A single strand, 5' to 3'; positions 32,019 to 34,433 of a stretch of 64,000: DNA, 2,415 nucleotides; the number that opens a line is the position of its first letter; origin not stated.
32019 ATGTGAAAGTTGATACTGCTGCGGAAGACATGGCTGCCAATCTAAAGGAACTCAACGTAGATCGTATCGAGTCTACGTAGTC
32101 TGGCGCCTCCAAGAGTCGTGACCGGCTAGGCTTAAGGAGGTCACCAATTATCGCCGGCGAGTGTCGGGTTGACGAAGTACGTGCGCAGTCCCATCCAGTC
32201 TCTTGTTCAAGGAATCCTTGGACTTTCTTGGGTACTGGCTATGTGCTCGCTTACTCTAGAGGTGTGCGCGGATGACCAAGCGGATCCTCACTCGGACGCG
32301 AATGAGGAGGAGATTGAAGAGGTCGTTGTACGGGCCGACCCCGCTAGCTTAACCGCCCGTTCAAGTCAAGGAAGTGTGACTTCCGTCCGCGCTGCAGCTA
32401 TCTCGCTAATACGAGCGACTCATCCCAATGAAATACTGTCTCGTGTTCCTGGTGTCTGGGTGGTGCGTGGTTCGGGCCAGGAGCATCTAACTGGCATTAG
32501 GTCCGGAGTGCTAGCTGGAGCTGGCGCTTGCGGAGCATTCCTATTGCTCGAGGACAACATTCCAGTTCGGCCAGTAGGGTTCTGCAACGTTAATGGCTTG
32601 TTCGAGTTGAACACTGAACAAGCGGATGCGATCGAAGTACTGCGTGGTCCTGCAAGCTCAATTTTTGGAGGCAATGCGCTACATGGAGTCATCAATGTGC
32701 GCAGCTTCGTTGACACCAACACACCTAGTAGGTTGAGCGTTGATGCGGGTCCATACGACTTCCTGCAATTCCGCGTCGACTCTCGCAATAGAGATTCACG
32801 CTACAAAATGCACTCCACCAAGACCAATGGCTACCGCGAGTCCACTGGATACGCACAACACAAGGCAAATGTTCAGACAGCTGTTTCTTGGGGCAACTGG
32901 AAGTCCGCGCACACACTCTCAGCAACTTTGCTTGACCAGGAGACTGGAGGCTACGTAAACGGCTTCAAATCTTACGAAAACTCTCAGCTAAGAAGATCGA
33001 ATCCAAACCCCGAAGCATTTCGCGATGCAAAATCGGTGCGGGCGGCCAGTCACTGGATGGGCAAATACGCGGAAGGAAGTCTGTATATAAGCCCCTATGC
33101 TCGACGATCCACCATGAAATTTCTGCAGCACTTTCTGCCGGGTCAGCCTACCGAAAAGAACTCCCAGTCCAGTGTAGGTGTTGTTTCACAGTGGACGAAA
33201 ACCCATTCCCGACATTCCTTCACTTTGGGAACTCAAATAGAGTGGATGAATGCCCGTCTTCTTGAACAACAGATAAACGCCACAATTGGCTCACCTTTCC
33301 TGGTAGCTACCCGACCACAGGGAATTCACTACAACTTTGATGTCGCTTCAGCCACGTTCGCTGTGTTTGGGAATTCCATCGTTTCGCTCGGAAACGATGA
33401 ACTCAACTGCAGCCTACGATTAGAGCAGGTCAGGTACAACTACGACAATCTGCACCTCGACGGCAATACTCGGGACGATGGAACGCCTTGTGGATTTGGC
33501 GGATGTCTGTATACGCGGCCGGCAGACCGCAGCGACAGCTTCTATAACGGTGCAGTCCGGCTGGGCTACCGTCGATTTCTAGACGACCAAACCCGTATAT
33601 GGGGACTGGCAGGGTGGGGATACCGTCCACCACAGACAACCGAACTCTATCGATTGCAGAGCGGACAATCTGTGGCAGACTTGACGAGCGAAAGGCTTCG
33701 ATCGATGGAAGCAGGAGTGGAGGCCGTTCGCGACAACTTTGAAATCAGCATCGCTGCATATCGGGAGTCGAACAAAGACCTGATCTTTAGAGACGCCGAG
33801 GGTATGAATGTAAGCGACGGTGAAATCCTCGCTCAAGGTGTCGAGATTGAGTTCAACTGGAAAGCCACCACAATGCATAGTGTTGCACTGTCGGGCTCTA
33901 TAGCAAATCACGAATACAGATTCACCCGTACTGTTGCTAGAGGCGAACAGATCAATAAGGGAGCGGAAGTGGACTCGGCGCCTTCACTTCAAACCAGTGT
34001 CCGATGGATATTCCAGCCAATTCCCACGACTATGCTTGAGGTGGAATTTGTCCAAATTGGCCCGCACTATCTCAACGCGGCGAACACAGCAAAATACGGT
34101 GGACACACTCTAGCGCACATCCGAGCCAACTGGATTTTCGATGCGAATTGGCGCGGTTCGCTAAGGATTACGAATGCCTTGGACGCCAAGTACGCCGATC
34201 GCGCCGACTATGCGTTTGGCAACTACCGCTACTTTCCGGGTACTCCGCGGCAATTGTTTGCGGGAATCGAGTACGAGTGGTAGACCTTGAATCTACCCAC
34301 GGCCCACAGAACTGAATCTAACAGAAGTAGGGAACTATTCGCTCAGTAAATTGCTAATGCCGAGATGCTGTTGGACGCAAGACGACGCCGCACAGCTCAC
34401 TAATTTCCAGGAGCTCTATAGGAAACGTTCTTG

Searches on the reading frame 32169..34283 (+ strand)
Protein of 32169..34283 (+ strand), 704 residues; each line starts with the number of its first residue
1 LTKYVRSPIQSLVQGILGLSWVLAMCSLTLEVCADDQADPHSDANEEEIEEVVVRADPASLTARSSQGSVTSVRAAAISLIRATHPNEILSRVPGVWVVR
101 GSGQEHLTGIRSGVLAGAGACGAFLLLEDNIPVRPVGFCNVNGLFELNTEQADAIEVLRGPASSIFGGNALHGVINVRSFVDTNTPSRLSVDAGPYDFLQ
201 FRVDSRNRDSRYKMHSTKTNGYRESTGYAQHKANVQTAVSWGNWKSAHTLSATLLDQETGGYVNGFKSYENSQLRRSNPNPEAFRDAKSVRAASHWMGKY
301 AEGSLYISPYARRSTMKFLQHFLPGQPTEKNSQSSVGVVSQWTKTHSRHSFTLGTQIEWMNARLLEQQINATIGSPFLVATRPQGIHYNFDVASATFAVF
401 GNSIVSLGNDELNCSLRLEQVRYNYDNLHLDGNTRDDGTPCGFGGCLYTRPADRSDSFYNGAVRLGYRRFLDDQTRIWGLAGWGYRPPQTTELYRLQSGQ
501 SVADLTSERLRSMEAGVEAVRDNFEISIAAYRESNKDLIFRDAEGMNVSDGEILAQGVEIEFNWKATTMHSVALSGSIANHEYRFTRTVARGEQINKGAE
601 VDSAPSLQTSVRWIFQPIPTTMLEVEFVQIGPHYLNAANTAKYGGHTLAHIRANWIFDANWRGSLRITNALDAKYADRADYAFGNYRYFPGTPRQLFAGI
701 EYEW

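Call 7: search_protein_families(library=pfam, proteins=[window:32169-34283:+], max_evalue=1)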
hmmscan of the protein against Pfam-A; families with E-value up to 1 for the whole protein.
window:32169-34283:+ (704 aa): 2 families
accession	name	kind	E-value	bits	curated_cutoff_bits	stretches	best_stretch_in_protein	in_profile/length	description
PF00593.30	TonB_dep_Rec_b-barrel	-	1.5e-21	78.2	27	1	184-669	25-435/436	TonB dependent receptor-like, beta-barrel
PF07715.20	Plug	-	1.8e-12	48.1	23.9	1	63-174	2-107/107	TonB-dependent Receptor Plug Domain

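Call 8: search_protein_families(library=ncbifam, proteins=[window:32169-34283:+], max_evalue=1)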
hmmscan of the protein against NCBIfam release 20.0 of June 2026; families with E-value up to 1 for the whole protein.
window:32169-34283:+ (704 aa): 16 families
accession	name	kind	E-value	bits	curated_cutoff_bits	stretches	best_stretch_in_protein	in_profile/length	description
TIGR01783.1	TonB-siderophor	subfamily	2.8e-21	75.8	223.5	2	484-700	431-645/649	TonB-dependent siderophore receptor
TIGR01779.1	TonB-B12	equivalog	5.5e-20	71.4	599.7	2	44-229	22-203/614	TonB-dependent vitamin B12 receptor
NF007926.1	PRK10641.1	equivalog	1.2e-17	63.7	836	2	44-366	22-346/617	TonB-dependent vitamin B12 receptor BtuB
TIGR01785.1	TonB-hemin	subfamily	7.7e-14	51.1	316.85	2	347-703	323-676/677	TonB-dependent heme/hemoglobin receptor family protein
TIGR01786.1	TonB-hemlactrns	subfamily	1.5e-11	43.4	323.75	2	209-571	311-570/719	TonB-dependent hemoglobin/transferrin/lactoferrin family receptor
NF053590.1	TonB_dep_TOL0244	equivalog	1.8e-07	30.1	645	1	150-187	110-147/604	TOL_0244 family TonB-dependent receptor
NF010010.0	PRK13483.1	equivalog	4.4e-06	25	927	1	22-177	9-160/660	ligand-gated channel protein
NF007478.2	PRK10064.1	equivalog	8.9e-05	20.9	745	1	44-177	25-155/663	catecholate siderophore receptor CirA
NF010038.0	PRK13513.1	equivalog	0.00019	20.1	942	1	152-177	137-162/659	ligand-gated channel protein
NF010012.0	PRK13486.1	equivalog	0.00023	19.7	924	1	132-179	110-157/696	TonB-dependent receptor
NF010011.0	PRK13484.1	equivalog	0.00036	18.9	1197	1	134-178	113-157/682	IreA family TonB-dependent siderophore receptor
NF010651.0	PRK14050.1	equivalog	0.00057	18.1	884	1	143-187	149-193/730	TonB-dependent siderophore receptor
NF050067.1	TonBEntbctnRecCfrA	equivalog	0.0022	16.4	1200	1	133-177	111-155/698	TonB-dependent ferric enterobactin receptor CfrA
NF010048.1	PRK13524.1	subfamily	0.0033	15.9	493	1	150-178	146-174/744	FepA family TonB-dependent siderophore receptor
NF049945.1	TonB_dep_FCYXU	equivalog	0.0035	16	825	1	148-179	135-166/697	TonB-dependent receptor, FCYXU motif-type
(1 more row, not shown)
